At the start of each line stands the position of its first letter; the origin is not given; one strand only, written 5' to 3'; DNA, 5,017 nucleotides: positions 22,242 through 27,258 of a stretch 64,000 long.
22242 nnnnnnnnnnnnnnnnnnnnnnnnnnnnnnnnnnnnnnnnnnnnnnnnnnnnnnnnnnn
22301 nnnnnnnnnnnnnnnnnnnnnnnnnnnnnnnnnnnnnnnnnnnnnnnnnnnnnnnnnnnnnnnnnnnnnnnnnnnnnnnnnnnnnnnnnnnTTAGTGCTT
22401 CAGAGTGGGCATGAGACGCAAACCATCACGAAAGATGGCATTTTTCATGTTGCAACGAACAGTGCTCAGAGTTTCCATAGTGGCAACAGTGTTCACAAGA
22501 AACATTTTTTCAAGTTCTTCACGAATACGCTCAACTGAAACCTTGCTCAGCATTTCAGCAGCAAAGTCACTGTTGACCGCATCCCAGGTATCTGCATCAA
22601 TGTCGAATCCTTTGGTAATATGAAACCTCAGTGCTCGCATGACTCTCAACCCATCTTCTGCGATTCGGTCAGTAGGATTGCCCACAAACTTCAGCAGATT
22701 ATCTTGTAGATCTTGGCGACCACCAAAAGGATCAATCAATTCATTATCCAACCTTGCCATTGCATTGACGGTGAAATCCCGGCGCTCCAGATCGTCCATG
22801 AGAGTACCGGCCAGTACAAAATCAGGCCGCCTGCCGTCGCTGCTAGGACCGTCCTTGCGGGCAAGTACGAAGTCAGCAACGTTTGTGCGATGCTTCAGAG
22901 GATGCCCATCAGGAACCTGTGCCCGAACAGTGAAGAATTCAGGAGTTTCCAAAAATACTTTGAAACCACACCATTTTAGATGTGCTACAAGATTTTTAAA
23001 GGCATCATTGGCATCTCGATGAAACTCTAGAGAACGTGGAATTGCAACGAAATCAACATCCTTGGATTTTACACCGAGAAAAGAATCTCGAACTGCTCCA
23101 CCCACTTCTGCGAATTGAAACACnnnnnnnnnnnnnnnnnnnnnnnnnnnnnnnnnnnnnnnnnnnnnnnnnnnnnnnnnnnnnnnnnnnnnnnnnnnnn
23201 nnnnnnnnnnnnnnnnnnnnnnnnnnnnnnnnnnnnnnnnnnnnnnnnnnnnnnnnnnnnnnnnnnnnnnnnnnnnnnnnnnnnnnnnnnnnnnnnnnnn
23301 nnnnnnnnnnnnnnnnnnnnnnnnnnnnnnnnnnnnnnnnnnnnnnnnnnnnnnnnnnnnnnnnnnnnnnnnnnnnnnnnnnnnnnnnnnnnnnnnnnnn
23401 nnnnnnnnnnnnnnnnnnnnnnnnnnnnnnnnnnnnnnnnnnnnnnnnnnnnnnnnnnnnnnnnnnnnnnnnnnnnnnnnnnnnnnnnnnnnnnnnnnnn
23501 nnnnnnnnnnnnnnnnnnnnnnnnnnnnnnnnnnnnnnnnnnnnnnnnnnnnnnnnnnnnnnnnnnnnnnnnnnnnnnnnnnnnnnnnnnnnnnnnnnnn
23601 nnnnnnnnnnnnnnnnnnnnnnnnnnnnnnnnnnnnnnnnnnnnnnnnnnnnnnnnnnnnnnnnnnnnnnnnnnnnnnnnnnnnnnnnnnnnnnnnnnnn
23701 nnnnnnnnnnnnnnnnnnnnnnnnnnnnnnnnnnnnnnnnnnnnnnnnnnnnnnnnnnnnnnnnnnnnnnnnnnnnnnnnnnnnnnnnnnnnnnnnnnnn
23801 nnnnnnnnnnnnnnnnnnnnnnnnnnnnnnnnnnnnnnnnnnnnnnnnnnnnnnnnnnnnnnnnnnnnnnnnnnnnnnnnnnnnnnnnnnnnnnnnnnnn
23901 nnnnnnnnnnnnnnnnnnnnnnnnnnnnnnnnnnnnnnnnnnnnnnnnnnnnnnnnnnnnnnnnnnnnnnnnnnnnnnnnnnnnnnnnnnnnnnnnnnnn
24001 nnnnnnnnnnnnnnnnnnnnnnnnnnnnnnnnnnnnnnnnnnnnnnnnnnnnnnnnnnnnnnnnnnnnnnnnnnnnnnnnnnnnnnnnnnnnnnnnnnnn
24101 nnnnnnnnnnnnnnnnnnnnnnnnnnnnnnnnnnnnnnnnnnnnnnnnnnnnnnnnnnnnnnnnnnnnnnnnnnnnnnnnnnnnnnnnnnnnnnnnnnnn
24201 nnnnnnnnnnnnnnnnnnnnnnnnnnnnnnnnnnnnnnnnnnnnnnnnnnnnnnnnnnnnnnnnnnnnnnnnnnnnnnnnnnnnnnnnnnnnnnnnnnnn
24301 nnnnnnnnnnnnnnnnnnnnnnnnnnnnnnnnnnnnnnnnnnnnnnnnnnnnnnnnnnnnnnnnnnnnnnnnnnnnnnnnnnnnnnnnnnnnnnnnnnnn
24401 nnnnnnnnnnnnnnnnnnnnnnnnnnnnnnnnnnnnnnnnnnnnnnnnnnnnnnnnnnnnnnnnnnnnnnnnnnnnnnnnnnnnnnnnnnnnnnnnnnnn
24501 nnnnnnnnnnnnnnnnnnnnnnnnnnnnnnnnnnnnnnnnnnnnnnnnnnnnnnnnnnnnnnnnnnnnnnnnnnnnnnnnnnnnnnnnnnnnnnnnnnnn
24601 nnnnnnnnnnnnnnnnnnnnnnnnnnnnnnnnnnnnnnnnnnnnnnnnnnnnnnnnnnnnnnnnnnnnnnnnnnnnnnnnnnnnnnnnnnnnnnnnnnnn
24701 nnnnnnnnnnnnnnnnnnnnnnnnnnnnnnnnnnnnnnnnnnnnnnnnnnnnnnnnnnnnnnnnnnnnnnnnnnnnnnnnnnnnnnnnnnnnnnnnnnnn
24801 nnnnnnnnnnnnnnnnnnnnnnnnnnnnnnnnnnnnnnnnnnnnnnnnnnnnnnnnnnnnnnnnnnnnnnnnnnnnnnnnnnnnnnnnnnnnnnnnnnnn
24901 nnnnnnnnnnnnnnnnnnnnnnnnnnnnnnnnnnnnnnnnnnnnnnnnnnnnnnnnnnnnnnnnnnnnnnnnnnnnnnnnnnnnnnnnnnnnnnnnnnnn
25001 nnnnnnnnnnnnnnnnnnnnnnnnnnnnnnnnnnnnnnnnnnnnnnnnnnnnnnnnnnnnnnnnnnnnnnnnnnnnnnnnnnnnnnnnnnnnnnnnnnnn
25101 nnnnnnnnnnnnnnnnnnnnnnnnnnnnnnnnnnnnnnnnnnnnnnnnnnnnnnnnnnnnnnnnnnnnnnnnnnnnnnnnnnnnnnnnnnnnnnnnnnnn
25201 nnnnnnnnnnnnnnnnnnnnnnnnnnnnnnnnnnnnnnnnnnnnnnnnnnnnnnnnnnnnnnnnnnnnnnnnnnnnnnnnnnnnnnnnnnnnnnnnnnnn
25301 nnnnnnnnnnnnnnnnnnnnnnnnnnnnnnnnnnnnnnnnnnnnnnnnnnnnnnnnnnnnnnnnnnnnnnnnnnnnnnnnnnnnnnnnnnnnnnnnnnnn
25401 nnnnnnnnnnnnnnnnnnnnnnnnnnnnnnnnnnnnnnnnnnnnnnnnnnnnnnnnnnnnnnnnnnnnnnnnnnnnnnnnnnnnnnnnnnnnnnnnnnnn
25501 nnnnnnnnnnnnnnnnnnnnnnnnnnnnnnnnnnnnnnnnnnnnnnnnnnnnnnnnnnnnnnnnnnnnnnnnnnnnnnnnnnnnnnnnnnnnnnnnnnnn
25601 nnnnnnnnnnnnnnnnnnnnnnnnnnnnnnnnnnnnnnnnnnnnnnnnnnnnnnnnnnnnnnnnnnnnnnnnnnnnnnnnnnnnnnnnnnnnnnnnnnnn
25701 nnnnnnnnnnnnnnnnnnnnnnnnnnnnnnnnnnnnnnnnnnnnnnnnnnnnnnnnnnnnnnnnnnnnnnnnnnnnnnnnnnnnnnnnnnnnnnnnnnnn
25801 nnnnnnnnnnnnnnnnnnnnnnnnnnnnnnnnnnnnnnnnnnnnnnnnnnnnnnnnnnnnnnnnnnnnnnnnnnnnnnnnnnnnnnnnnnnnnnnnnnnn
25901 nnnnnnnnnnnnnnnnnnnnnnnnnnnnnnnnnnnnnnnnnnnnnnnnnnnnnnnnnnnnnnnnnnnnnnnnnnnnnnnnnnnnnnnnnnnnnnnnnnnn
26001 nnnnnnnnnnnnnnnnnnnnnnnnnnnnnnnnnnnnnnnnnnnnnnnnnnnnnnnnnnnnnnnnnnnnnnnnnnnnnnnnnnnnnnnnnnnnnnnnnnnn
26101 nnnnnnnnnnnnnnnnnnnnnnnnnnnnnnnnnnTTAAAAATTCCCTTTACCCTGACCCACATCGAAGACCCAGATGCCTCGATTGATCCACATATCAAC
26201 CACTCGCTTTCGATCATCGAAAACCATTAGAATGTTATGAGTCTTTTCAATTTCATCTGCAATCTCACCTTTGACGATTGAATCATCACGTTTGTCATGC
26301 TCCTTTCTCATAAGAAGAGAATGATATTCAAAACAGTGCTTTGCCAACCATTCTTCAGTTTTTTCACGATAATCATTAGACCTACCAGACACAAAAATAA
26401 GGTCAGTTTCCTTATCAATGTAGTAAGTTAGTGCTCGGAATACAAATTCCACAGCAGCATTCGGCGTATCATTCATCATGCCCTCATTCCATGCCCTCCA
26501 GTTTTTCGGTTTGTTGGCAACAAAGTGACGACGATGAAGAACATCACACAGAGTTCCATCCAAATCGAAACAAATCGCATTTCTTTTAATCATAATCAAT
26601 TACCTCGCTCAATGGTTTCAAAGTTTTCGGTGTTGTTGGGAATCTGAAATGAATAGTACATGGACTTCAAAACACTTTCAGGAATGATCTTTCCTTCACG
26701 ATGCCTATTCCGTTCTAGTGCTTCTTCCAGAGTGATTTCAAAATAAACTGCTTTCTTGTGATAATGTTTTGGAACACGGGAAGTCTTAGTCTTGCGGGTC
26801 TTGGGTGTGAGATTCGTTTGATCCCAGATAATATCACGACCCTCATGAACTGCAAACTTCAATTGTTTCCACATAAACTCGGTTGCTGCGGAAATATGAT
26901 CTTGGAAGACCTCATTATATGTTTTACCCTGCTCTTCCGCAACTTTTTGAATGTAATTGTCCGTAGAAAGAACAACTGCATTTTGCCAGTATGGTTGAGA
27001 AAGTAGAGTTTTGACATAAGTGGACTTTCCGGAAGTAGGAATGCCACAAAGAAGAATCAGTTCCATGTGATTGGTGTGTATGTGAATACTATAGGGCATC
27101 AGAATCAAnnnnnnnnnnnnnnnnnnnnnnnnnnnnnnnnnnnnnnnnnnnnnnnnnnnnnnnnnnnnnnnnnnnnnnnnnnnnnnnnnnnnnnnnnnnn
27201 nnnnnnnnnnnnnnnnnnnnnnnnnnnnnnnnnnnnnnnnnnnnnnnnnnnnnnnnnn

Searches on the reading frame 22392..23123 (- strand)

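Call 84: search_protein_families(library=pfam, proteins=[window:22392-23123:-], max_evalue=0.001)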
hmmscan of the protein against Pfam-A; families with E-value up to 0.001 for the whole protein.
window:22392-23123:- (243 aa): 2 families
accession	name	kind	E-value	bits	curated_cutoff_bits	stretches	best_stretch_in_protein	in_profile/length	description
PF01743.26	PolyA_pol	-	4.4e-17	63.1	23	1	7-144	4-125/126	Poly A polymerase head domain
PF12627.12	PolyA_pol_RNAbd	-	1.4e-06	28.4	22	1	172-211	1-38/64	Probable RNA and SrmB- binding site of polymerase A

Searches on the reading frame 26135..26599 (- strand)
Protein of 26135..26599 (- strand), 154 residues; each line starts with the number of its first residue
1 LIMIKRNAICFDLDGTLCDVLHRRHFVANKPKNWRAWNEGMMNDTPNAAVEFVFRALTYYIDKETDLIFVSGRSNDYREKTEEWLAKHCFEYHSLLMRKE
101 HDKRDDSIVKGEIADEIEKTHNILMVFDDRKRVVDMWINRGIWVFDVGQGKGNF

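Call 84: search_protein_families(library=pfam, proteins=[window:26135-26599:-], max_evalue=0.001)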
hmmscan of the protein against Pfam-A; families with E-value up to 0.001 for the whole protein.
window:26135-26599:- (154 aa): 3 families
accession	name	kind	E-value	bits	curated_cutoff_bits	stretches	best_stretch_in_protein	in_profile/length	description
PF25109.1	HAD_PNKP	-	2.6e-28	99.4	27.6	1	7-150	2-141/143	Polynucleotide kinase PNKP phosphatase domain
PF03767.20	Acid_phosphat_B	-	1.9e-10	41.1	27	1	5-129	76-204/230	HAD superfamily, subfamily IIIB (Acid phosphatase)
PF24694.1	LNS2_PITM1-3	-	7.4e-06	26.4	27.7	1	10-123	2-95/124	PITM 1-3, LNS2 domain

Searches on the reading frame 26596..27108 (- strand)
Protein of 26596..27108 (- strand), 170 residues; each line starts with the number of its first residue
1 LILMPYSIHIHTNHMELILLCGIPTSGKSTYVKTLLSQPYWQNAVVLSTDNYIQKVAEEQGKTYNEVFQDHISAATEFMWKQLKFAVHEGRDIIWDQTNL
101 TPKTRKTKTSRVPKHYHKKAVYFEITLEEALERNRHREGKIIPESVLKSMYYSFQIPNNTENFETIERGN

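Call 84: search_protein_families(library=pfam, proteins=[window:26596-27108:-], max_evalue=0.001)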
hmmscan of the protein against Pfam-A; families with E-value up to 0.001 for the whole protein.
window:26596-27108:- (170 aa): 4 families
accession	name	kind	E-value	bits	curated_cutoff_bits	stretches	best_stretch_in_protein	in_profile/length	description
PF13671.12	AAA_33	-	4e-23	82.7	27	1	17-157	1-143/143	AAA domain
PF08433.16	KTI12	-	1.5e-07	31.7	22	1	15-161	1-144/271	Chromatin associated protein KTI12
PF06414.18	Zeta_toxin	-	1.1e-05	25.4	22.3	1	16-154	17-166/199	Zeta toxin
PF07931.18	CPT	-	0.0007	19.9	22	1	16-139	2-130/172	Chloramphenicol phosphotransferase-like protein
